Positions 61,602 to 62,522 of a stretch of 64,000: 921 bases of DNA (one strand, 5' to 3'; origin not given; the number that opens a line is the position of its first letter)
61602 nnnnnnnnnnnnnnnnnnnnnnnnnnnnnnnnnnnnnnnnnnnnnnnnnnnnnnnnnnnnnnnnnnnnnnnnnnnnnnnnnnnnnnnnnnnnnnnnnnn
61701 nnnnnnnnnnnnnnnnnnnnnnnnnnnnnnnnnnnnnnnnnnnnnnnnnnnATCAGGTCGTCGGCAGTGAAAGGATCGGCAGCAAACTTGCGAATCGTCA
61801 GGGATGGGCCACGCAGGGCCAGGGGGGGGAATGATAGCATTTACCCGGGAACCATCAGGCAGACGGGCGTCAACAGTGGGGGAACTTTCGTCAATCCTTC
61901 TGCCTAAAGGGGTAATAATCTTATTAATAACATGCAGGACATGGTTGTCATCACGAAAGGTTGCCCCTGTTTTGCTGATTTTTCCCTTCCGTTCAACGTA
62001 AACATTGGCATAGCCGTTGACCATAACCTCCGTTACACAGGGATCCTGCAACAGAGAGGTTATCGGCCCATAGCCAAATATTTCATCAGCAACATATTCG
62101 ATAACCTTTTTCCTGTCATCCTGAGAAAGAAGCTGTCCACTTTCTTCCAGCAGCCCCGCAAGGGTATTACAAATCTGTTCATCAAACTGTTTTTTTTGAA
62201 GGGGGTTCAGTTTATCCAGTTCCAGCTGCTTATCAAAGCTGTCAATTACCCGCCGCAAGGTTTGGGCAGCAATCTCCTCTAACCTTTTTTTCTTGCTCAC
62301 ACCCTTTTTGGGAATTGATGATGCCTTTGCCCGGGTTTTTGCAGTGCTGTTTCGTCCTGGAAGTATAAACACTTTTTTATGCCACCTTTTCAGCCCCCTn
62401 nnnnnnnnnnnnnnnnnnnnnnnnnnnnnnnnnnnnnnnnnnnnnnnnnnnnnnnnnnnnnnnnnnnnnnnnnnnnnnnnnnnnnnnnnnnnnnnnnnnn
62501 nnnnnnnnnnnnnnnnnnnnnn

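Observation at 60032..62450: Second cpaF-like ATPase gene disrupted at a G8/C8 homopolymer and fused in frame to a TM-less CpaB-like domain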

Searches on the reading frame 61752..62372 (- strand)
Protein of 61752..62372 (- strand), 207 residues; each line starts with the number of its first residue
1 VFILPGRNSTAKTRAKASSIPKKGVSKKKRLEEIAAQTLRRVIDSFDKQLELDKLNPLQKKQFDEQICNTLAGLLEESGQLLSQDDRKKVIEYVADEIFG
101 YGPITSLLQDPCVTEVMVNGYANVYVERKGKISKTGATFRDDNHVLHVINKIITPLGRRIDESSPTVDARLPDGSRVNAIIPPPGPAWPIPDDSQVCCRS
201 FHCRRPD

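Call 26: find_homologous_proteins(query=window:61752-62372:-, max_evalue=1e-10)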
Query window:61752-62372:- (207 aa): 4793 proteins with E <= 1e-10 among 5618 candidates; the best 120 are listed.
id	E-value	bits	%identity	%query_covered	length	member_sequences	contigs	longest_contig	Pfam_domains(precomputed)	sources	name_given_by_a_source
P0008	2.2e-133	460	100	100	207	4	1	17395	PF00437.27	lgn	-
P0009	3.8e-71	257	75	76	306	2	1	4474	PF00437.27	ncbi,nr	ncbi:MAG: CpaF family protein, partial [Firmicutes bacterium]|nr:CpaF family protein [Bacillota bact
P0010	1.1e-67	246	71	79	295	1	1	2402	PF00437.27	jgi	jgi:hypothetical protein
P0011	8.6e-64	233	63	80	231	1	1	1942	PF00437.27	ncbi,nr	ncbi:MAG TPA: CpaF family protein, partial [Firmicutes bacterium]|nr:CpaF family protein [Bacillota 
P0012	9.8e-55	203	62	80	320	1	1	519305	PF00437.27,PF27713.1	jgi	jgi:pilus assembly protein CpaF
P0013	6.2e-49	185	56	79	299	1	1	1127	PF00437.27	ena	-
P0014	1.6e-47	180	55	77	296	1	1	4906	PF00437.27,PF27713.1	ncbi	-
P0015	4.8e-47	178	49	86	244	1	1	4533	PF00437.27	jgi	-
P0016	1.6e-46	177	54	79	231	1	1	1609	PF00437.27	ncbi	ncbi:MAG: ATPase, T2SS/T4P/T4SS family, partial [Bacillota bacterium]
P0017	2.2e-44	170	46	97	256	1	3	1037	PF00437.27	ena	-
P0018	2.8e-44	169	48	90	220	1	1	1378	PF00437.27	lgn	-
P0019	8.0e-43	165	55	76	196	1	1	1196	PF00437.27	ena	-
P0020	3.6e-42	162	48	87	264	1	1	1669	PF00437.27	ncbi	-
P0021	1.1e-41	161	63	61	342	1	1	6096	PF00437.27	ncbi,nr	ncbi:MAG: CpaF family protein, partial [Peptococcaceae bacterium]|nr:CpaF family protein [Peptococca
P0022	5.5e-40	155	55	68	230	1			PF00437.27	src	-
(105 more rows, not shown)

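Call 27: find_encoding_contigs(protein=P0012, flank=8000, max_places=3)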
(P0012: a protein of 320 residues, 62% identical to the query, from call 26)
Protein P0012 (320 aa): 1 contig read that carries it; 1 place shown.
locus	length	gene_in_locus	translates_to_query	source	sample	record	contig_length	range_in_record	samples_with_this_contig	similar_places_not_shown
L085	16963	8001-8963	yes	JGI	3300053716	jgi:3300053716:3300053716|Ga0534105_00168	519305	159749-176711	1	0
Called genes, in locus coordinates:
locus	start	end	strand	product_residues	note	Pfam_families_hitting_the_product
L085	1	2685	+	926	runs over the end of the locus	PF00437:T2SSE, PF27713:UCP018868 (weak), PF16976:RcpC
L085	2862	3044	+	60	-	PF04964:Flp_Fap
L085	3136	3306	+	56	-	-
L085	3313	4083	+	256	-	PF01478:Peptidase_A24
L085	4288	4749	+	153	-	PF07811:TadE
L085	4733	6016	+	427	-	PF13400:Tad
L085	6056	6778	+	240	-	PF08666:SAF, PF16976:RcpC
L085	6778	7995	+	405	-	PF00072:Response_reg, PF01656:CbiA, PF06564:CBP_BcsQ (faint), PF10609:ParA, PF13614:AAA_31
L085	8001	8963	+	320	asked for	PF00437:T2SSE, PF27713:UCP018868 (weak)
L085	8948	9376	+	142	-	PF00437:T2SSE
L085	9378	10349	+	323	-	PF00482:T2SSF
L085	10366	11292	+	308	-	PF00482:T2SSF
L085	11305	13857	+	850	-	PF00092:VWA, PF13519:VWA_2, PF13768:VWA_3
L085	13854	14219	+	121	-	PF02643:DUF192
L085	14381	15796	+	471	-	-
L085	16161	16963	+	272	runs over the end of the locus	PF00437:T2SSE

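Call 28: find_encoding_contigs(protein=P0009, flank=8000, max_places=3)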
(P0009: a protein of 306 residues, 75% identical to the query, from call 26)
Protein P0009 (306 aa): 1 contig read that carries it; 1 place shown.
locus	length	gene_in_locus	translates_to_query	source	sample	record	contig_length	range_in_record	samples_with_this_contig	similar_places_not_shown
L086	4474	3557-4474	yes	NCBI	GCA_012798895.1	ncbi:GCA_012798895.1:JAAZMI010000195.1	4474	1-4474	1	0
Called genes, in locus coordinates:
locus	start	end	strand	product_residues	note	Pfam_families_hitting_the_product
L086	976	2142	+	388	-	PF01841:Transglut_core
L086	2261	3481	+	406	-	PF00563:EAL, PF08668:HDOD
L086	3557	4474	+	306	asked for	PF00437:T2SSE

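Call 29: find_encoding_contigs(protein=P0010, flank=8000, max_places=3)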
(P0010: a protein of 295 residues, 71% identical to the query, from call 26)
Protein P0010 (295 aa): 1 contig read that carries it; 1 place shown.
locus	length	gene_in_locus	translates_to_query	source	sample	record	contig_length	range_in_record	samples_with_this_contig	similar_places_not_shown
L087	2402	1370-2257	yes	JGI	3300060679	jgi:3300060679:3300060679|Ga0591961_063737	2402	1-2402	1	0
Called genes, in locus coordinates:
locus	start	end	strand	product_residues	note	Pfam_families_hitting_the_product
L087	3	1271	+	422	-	?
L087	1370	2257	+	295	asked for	PF00437:T2SSE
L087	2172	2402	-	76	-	?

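Call 36: find_encoding_contigs(protein=P0008, flank=10000, max_places=6)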
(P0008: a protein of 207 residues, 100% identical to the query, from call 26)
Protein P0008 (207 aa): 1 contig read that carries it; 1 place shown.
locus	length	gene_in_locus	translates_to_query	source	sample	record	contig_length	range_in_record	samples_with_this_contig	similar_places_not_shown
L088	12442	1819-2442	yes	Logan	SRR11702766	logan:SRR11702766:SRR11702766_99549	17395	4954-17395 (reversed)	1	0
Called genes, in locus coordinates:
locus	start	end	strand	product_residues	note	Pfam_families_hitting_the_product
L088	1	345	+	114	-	?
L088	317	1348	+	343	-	PF00072:Response_reg, PF13487:HD_5, PF01966:HD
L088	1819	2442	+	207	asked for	PF00437:T2SSE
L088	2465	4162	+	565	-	PF00437:T2SSE, PF16976:RcpC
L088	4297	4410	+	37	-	-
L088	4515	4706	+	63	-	PF04964:Flp_Fap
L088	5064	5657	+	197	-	PF01478:Peptidase_A24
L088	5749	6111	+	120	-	PF07811:TadE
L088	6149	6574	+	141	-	PF07811:TadE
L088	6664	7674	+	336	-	PF13400:Tad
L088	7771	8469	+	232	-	PF08666:SAF, PF16976:RcpC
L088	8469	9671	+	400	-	PF00072:Response_reg (weak), PF00142:Fer4_NifH (weak), PF01656:CbiA, PF06564:CBP_BcsQ (faint), PF10609:ParA, PF13614:AAA_31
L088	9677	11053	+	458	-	PF00437:T2SSE, PF27713:UCP018868 (weak)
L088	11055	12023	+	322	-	PF00482:T2SSF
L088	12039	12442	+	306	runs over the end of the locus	PF00482:T2SSF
